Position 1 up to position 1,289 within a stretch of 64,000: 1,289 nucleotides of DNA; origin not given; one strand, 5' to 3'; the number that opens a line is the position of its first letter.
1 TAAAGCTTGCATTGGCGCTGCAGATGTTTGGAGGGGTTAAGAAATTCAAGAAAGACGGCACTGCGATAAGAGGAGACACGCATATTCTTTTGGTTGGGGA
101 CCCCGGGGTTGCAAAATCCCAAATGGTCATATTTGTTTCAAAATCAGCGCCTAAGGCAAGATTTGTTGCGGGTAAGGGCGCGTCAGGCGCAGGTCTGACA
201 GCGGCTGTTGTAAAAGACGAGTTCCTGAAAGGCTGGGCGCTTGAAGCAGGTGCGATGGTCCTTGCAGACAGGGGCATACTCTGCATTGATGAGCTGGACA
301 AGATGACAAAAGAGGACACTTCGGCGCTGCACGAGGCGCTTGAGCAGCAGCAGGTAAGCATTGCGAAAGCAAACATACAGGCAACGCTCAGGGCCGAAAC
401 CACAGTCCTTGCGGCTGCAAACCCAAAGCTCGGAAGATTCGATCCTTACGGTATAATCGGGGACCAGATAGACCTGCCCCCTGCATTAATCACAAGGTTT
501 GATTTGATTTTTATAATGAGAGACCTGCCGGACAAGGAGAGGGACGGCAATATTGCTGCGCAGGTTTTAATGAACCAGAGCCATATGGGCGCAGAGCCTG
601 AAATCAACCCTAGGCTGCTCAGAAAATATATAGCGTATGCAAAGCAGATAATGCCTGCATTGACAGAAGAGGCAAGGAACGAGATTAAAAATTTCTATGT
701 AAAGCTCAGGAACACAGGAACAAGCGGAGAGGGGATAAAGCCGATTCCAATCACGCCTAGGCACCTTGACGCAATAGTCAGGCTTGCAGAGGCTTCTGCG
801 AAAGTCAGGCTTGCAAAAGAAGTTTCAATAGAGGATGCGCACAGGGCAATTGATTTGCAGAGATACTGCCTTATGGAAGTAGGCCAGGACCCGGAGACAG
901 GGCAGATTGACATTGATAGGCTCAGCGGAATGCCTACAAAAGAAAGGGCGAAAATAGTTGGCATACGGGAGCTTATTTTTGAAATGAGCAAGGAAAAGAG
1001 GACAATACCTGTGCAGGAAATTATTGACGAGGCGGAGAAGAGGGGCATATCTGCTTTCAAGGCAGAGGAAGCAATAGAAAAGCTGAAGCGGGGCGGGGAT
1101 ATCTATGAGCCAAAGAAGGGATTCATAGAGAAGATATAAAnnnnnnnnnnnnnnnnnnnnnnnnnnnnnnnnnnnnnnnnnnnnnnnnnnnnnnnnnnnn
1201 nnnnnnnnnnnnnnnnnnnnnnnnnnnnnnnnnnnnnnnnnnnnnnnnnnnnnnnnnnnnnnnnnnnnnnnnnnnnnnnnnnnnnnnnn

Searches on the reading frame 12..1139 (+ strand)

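Call 28: search_protein_families(library=pfam, proteins=[window:12-1139:+], max_evalue=0.0001)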
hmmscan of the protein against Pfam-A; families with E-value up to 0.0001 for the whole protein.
window:12-1139:+ (375 aa): 7 families
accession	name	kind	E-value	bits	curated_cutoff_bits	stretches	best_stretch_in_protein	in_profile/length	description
PF00493.29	MCM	-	5.4e-77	258.3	23.3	1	2-187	37-222/224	MCM P-loop domain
PF17855.7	MCM_lid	-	1.1e-25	90.3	27.4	1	202-285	2-85/87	MCM AAA-lid domain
PF01078.27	Mg_chelatase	-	3.2e-11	43.5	20.3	1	77-138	97-158/207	Magnesium chelatase, subunit ChlI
PF07728.20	AAA_5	-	2.8e-06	27.8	22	1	24-139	1-124/139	AAA domain (dynein-related subfamily)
PF07726.17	AAA_3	-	6e-06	26.6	27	1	24-138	1-112/131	ATPase family associated with various cellular activities (AAA)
PF21120.3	MCM_WH_arc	-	9.4e-06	26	26.1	1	314-372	2-62/63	Archaeal MCM, winged-helix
PF00004.35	AAA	-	4.9e-05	24.2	21.2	0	25-138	1-110/131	ATPase family associated with various cellular activities (AAA)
